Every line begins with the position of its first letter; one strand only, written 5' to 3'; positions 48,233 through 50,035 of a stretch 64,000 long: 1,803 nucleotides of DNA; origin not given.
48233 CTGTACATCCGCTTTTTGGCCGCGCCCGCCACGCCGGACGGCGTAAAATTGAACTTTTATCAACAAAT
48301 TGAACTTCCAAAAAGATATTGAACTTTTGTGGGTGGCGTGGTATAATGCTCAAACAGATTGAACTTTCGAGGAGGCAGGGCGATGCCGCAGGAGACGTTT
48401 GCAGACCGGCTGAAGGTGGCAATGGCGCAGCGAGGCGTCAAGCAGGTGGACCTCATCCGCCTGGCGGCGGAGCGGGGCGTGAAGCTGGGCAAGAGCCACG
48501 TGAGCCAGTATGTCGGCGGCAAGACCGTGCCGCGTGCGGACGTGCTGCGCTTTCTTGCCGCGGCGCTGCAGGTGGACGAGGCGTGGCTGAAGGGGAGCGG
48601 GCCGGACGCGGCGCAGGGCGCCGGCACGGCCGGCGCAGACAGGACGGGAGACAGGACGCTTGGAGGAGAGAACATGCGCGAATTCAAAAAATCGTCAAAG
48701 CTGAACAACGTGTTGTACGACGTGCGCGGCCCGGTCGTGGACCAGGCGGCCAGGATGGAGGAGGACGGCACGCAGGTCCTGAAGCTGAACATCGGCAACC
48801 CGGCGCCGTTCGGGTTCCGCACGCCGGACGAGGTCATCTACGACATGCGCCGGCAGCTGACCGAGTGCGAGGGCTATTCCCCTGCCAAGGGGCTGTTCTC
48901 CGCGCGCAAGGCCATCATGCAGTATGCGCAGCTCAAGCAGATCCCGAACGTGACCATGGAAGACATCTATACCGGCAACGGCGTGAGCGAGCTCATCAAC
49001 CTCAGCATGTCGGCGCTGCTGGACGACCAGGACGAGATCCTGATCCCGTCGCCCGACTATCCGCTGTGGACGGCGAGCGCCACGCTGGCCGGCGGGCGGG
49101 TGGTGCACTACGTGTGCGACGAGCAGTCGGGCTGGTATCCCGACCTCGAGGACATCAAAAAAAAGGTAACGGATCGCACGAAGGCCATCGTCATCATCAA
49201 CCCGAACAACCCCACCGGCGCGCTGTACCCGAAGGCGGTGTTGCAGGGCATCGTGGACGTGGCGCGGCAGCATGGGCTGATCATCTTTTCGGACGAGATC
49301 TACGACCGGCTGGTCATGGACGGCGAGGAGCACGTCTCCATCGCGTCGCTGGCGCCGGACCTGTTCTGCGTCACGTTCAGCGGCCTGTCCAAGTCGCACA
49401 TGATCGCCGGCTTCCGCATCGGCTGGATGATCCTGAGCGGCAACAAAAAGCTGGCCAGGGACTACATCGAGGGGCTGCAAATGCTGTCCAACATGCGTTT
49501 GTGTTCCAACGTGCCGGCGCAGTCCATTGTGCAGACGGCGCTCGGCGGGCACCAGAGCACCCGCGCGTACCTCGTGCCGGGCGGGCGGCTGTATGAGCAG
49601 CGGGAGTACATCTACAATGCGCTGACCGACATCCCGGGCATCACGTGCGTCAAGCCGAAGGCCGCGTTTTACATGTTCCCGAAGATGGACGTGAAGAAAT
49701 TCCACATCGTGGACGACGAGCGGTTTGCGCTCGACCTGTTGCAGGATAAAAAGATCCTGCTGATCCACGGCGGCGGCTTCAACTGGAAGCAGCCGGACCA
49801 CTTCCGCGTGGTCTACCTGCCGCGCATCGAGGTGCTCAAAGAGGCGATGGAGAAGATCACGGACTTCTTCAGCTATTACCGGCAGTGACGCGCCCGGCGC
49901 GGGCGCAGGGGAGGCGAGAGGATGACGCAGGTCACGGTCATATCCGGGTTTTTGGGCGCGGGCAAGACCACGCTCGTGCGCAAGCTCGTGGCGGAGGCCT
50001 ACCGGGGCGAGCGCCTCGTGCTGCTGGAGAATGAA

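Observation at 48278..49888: XRE-type HTH fused to a near-canonical alanine aminotransferase, preceded by four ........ iterons; the enzyme part keeps its own RBS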

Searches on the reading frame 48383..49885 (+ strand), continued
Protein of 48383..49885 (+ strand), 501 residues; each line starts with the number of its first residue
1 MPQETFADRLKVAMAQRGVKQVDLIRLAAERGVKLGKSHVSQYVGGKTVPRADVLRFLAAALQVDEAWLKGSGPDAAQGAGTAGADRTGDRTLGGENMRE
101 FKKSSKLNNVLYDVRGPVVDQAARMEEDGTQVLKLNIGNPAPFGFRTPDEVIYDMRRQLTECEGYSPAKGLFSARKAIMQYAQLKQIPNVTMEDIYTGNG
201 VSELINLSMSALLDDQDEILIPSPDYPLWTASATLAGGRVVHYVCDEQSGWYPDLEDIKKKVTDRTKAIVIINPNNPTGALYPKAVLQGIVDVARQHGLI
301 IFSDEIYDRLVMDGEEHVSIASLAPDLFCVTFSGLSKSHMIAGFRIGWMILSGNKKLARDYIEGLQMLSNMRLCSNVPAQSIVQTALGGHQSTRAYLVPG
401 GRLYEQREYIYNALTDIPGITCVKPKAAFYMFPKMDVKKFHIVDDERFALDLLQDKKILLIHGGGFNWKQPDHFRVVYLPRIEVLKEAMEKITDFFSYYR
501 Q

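Call 36: predict_structure(alignment_id=A1)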
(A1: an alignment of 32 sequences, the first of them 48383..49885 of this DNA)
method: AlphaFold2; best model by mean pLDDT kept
length: 501 residues; sequences in the alignment: 32
mean_pLDDT: 54.1   pTM: 0.41
mean pLDDT of the five models: 54.1, 51.2, 51.1, 48.3, 46.7
residues with pLDDT >= 90: 21; 70-90: 111; 50-70: 118; < 50: 251
segments of 3 or more residues with pLDDT < 50: 74-115, 135-212, 224-227, 244-250, 274-280, 305-315, 333-358, 360-401, 425-430, 461-484
pLDDT, mean of each block of 10 residues (from residue 1): 77 91 88 81 80 88 88 44 26 26 26 45 68 46 29 31 28 33 38 35 44 66 54 59 48 76 82 46 76 85 54 51 62 43 44 47 38 30 34 42 60 69 50 61 66 70 35 35 54 63 40
secondary structure, 60 per line:
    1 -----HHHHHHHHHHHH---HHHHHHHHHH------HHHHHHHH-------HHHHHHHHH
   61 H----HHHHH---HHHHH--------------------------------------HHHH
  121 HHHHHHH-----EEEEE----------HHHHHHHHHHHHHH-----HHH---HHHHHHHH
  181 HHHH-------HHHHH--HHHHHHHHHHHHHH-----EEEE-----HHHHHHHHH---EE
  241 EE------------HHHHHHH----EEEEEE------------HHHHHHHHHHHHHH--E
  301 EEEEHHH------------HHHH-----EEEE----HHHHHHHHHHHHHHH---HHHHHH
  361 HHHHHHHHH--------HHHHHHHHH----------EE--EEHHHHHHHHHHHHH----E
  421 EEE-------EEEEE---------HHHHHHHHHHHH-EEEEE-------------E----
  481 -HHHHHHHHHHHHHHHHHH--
elements in order: H6-17 H21-30 H37-44 H52-61 H66-70 H74-78 H117-127 E133-137 H148-161 H173-184 H192-196 H199-212 E218-221 H227-235 E239-242 H255-261 E266-271 H284-297 E300-304 H320-323 E329-332 H337-351 H355-369 H378-386 H403-415 E420-423 E431-435 H445-456 E458-462 H482-499
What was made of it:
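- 48383..48598 (+): XRE / CI-type helix-turn-helix domain (residues 1-72). AF2 gives five helices with pLDDT 77-91 (call 36).
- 48599..48673 (+): Disordered Gly/Ala-rich linker (residues 73-97). It contains the internal Shine-Dalgarno GGAGG at 48662-48666. pLDDT about 26 (call 36).
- On XRE / lambda-repressor-like HTH (CI N-terminal domain type): The AF2 model has five helices in residues 6-70 with pLDDT 77-91 (call 36).
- The AF2 model of the whole protein was poor (pLDDT 54, call 36) and says nothing about domain contacts.
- Tried and rejected: It is useful only for the HTH and the linker (call 36), so I ran no fold search.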

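Call 44: list_cluster_members(proteins=[P0001, P0008, P0022, P0035, P0039, P0072, P0079, P0102])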
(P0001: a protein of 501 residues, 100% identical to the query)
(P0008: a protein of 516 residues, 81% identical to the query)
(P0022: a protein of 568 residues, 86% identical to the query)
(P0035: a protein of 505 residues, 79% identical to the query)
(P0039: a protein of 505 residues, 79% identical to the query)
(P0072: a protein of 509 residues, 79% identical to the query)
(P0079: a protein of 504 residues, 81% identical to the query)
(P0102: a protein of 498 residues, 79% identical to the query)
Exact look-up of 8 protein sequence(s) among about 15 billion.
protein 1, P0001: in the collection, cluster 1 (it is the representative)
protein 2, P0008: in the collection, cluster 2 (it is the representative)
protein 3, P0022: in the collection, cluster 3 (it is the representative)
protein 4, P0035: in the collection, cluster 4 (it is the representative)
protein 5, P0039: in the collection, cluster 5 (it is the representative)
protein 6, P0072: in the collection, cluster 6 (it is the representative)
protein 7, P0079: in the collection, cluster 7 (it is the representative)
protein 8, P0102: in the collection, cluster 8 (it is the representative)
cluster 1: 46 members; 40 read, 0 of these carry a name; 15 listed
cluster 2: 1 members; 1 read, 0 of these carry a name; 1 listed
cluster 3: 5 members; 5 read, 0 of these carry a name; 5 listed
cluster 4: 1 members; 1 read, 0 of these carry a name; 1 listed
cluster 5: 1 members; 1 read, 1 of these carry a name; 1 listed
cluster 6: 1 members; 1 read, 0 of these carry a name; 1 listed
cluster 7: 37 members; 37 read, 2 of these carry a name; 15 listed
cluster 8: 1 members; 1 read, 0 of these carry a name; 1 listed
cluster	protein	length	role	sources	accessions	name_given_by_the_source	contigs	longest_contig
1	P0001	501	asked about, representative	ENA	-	-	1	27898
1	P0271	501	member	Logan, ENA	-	-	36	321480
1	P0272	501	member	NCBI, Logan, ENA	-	-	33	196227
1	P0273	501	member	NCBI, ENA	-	-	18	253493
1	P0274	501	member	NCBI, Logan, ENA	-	-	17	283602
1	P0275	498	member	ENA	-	-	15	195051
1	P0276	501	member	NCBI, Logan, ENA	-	-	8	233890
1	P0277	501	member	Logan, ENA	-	-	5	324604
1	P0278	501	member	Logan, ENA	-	-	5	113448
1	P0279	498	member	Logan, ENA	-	-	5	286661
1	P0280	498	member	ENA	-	-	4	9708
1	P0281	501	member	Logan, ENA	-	-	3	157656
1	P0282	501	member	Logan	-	-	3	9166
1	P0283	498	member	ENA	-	-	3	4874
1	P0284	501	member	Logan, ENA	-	-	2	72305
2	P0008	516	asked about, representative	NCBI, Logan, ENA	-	-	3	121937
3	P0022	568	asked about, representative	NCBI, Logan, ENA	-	-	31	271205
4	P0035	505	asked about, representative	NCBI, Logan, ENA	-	-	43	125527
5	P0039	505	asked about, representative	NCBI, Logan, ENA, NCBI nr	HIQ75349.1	MAG TPA: aminotransferase class I/II-fold pyridoxal phosphate-dependent enzyme ... | aminotransferase class I/II-fold pyridoxal phosphate-dependent enzyme [Candidatus ...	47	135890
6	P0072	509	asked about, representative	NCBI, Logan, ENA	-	-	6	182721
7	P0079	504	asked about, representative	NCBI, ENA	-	-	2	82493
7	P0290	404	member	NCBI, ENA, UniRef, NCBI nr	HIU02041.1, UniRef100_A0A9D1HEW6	MAG TPA: aminotransferase class I/II-fold pyridoxal phosphate-dependent enzyme ... | alanine transaminase n=1 Tax=Candidatus Onthocola gallistercoris TaxID=2840876 ... | aminotransferase class I/II-fold pyridoxal phosphate-dependent enzyme [Candidatus ...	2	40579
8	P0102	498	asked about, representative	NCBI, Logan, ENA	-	-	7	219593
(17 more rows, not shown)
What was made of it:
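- One database member of a 90%-identity cluster is annotated as 404 aa from the internal start (P0290, call 44).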

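Call 50: find_encoding_contigs(protein=P0271, flank=6000, max_places=8)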
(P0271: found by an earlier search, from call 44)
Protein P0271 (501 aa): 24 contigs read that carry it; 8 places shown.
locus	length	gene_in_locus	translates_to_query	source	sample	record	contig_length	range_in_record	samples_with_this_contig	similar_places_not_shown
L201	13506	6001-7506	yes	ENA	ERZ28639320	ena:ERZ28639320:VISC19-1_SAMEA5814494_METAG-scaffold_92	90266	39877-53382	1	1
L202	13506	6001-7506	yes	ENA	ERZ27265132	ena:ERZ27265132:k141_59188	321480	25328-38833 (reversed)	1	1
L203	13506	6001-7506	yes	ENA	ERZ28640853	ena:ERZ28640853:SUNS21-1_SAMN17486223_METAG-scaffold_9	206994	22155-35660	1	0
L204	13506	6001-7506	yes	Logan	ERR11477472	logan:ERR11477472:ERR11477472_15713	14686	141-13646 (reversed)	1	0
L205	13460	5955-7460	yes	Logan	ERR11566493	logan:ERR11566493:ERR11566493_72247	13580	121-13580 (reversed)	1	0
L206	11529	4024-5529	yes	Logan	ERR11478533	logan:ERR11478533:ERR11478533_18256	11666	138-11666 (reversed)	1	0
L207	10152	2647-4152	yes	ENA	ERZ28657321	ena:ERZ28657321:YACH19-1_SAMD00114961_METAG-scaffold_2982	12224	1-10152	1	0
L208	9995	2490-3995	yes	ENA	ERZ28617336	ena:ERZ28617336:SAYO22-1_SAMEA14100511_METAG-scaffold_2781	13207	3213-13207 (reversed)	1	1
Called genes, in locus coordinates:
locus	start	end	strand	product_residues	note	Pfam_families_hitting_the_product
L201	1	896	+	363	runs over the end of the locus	PF01926:MMR_HSR1, PF02421:FeoB_N, PF06071:YchF-GTPase_C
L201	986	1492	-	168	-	PF03073:TspO_MBR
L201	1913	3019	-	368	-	PF02195:ParB_N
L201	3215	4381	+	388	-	-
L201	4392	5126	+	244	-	PF01471:PG_binding_1, PF00877:NLPC_P60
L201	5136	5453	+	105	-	-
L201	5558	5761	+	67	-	PF16945:Phage_r1t_holin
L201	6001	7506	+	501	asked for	PF00155:Aminotran_1_2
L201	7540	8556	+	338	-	PF02492:cobW, PF07683:CobW_C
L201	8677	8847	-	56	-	PF00037:Fer4, PF13237:Fer4_10, PF14697:Fer4_21, PF12838:Fer4_7, PF13187:Fer4_9, PF13484:Fer4_16 (weak), PF00037:Fer4, PF12837:Fer4_6, +7 more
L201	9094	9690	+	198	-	PF09551:Spore_II_R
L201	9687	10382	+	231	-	PF08823:PG_binding_2 (faint), PF01471:PG_binding_1, PF09374:PG_binding_3 (faint), PF07486:Hydrolase_2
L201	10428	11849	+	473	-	PF20769:YPEB_N, PF14620:YPEB_PepSY1-2, PF03413:PepSY (weak)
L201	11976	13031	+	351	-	PF03706:LPG_synthase_TM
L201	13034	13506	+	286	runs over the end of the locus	PF10672:Methyltrans_SAM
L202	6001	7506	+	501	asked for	PF00155:Aminotran_1_2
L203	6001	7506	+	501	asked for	PF00155:Aminotran_1_2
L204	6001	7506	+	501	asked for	PF00155:Aminotran_1_2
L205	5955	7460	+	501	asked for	PF00155:Aminotran_1_2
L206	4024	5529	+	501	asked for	PF00155:Aminotran_1_2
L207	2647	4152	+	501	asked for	PF00155:Aminotran_1_2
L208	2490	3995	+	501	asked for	PF00155:Aminotran_1_2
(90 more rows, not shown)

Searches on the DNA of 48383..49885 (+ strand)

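Call 47: search_rna_families(sources=[L046, L051, L059, L041, L028, L060, L067, L053], threshold=gathering)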
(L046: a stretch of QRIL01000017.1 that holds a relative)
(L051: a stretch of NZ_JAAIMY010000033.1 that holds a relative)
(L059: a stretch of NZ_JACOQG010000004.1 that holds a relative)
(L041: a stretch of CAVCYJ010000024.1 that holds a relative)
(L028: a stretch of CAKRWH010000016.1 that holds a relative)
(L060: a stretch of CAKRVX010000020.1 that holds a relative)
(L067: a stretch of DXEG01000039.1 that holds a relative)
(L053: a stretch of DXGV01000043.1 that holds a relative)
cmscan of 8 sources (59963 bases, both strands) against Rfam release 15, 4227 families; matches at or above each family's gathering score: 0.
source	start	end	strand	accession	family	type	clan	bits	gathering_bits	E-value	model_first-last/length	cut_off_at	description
